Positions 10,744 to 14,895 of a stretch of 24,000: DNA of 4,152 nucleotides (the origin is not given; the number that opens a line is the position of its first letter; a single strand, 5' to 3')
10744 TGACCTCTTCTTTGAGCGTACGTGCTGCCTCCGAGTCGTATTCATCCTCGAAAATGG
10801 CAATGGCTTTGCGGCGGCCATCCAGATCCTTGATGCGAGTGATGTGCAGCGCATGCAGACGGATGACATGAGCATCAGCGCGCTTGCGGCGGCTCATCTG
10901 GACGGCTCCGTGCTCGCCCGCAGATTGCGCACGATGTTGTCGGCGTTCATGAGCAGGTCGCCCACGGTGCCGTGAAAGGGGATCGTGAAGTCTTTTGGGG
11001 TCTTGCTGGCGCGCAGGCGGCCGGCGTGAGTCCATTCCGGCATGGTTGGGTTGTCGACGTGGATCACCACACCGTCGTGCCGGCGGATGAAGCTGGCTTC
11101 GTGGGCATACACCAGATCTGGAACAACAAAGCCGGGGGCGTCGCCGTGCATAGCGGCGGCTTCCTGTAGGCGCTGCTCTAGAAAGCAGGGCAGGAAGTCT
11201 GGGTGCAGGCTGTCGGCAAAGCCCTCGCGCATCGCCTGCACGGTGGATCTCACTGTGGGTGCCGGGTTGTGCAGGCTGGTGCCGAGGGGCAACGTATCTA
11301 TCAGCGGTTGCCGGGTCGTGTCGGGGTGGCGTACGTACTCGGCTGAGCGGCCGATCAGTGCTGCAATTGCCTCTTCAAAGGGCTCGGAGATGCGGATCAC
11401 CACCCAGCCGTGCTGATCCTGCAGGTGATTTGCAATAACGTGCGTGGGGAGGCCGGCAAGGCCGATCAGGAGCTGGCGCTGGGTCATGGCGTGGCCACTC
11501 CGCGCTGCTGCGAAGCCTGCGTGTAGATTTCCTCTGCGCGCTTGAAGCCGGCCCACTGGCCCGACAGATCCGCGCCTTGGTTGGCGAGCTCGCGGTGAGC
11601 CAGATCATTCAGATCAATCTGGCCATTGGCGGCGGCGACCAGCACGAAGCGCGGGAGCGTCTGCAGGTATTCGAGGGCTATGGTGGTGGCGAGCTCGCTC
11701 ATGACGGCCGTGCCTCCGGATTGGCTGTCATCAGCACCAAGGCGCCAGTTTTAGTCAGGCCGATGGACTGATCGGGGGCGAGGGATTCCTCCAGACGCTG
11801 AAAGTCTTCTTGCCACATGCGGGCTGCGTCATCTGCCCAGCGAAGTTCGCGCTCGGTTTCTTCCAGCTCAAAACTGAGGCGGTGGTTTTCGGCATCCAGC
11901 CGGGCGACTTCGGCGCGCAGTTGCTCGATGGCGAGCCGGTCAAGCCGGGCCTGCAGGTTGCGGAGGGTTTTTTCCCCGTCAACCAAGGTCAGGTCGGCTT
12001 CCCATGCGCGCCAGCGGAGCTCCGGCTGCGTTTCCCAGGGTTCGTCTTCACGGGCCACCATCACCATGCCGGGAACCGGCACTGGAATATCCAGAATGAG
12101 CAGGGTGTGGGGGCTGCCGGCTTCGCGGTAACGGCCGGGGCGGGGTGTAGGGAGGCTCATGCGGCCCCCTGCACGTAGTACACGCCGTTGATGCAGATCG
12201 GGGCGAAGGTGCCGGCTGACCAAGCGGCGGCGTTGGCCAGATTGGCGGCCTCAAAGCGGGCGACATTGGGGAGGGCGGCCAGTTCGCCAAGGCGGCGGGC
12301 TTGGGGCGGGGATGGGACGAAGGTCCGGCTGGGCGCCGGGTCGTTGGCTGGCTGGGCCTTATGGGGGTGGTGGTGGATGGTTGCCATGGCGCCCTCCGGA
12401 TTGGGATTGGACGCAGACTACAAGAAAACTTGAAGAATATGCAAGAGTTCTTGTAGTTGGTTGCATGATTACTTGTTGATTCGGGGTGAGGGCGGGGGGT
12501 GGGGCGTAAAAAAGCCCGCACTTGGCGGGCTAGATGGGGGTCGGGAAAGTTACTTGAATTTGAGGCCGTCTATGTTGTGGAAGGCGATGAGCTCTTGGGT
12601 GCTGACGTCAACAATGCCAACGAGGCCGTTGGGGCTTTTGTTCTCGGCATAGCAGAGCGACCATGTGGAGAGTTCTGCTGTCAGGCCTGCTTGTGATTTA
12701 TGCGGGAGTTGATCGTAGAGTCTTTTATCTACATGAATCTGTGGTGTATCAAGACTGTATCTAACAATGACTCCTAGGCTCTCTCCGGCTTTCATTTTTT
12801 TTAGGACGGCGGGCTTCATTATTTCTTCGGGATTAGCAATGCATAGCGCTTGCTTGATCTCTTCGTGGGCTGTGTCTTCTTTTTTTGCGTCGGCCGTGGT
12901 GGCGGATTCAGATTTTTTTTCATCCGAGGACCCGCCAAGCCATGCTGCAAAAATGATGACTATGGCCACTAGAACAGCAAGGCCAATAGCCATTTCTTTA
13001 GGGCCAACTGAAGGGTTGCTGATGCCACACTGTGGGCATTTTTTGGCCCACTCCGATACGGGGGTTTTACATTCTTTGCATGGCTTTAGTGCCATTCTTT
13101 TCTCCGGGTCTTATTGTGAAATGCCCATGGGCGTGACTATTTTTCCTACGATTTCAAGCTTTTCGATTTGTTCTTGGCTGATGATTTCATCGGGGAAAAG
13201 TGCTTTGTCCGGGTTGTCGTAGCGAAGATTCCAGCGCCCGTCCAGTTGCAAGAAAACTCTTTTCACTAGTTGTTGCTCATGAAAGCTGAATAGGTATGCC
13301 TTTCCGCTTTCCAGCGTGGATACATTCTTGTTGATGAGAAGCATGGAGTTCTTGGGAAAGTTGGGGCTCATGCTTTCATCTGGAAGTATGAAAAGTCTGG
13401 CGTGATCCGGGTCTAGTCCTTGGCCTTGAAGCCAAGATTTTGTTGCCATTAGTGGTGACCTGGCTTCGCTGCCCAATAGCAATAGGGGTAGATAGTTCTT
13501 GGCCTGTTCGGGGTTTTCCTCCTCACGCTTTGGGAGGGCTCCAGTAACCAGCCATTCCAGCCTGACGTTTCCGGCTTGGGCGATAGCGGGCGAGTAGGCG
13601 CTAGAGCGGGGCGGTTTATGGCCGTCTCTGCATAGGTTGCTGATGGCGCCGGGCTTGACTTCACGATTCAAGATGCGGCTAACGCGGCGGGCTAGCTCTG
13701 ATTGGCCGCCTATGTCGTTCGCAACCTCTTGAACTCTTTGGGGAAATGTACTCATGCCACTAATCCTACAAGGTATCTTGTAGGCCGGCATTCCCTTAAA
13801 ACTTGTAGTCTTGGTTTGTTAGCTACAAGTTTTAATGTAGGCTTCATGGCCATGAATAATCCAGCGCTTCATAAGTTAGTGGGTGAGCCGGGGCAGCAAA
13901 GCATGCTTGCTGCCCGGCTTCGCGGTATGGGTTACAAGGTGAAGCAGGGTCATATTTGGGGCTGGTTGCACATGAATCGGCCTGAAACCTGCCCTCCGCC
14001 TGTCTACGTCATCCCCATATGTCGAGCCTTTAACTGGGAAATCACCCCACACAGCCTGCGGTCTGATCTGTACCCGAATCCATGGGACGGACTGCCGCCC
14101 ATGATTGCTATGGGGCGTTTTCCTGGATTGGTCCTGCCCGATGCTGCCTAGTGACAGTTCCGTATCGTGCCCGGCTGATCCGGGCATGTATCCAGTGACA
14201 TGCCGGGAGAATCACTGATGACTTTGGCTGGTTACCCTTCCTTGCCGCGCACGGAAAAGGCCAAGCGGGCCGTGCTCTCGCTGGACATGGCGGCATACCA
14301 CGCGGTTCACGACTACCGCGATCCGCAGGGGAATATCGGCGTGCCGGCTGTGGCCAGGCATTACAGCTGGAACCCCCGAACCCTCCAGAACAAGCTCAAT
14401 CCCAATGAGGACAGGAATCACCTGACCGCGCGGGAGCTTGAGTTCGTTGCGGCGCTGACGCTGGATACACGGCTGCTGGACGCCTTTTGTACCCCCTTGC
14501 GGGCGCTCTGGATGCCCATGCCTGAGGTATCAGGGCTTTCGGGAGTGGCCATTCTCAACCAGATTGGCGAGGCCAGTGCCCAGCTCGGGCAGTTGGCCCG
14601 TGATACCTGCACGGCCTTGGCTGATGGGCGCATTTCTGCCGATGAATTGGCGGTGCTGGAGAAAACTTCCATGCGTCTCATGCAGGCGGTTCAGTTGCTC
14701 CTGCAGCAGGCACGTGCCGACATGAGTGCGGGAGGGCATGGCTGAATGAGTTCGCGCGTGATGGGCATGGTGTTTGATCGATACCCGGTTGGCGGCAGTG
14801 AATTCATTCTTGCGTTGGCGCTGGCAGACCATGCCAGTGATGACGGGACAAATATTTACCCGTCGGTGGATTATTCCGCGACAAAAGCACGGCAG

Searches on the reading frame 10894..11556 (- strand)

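Call 22: search_protein_families(library=phrogs, proteins=[window:10894-11556:-], max_evalue=0.001)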
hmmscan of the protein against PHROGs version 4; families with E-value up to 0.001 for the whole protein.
window:10894-11556:- (220 aa): 1 family
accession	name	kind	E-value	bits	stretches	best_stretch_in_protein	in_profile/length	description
phrog_139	-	other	6.5e-12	46.5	1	28-216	83-267/342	deoxynucleoside monophosphate kinase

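Call 70: search_protein_families(library=pfam, proteins=[window:10894-11556:-], max_evalue=0.01)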
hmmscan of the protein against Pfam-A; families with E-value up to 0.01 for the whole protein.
window:10894-11556:- (220 aa): 0 families

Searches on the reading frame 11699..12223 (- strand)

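Call 70: search_protein_families(library=pfam, proteins=[window:11699-12223:-], max_evalue=0.01)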
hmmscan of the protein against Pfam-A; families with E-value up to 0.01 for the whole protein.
window:11699-12223:- (174 aa): 1 family
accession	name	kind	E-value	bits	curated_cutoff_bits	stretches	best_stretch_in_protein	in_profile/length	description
PF25450.1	Rab11-FIP3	-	0.00089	20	31.9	1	96-143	74-121/125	Rab11-FIP3-like domain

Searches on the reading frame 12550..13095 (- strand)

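Call 22: search_protein_families(library=phrogs, proteins=[window:12550-13095:-], max_evalue=0.001)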
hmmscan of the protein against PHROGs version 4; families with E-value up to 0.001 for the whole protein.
window:12550-13095:- (181 aa): 2 families
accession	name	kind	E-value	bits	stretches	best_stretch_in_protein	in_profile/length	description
phrog_38187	-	unknown function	1.5e-08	35.8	1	1-67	1-65/144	-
phrog_14275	-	unknown function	1.5e-07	32.2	1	1-79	1-86/178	-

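Call 70: search_protein_families(library=pfam, proteins=[window:12550-13095:-], max_evalue=0.01)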
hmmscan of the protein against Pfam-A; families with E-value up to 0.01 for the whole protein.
window:12550-13095:- (181 aa): 2 families
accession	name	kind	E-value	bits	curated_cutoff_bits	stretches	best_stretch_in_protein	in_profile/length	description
PF13248.11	Zn_ribbon_3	-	0.0047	16.8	27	1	4-25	3-24/26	zinc-ribbon domain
PF12773.13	DZR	-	0.006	17.2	27.3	0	4-24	25-45/45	Double zinc ribbon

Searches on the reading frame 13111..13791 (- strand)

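Call 22: search_protein_families(library=phrogs, proteins=[window:13111-13791:-], max_evalue=0.001)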
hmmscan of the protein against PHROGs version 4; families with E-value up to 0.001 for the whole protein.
window:13111-13791:- (226 aa): 4 families
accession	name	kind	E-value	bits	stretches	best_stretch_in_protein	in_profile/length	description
phrog_4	-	transcription regulation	1.5e-20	74.6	1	13-219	134-333/400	transcriptional repressor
phrog_6201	-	transcription regulation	1.7e-11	45.1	1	121-222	18-115/121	CI-like repressor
phrog_2328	-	transcription regulation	0.00013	22.7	1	44-93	39-91/128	transcriptional repressor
phrog_8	-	transcription regulation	0.00035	21.1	0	30-108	173-235/346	transcriptional regulator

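Call 70: search_protein_families(library=pfam, proteins=[window:13111-13791:-], max_evalue=0.01)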
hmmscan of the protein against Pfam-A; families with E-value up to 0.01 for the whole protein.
window:13111-13791:- (226 aa): 1 family
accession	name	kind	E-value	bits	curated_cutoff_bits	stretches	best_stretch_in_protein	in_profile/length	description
PF00717.28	Peptidase_S24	-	1.8e-09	37.8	23.3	1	121-219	29-116/116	Peptidase S24-like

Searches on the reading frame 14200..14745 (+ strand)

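Call 22: search_protein_families(library=phrogs, proteins=[window:14200-14745:+], max_evalue=0.001)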
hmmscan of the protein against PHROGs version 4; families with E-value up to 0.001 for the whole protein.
window:14200-14745:+ (181 aa): 1 family
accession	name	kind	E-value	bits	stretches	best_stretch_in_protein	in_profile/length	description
phrog_101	-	transcription regulation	2.2e-24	87.3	1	29-178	20-165/203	CII-like transcriptional activator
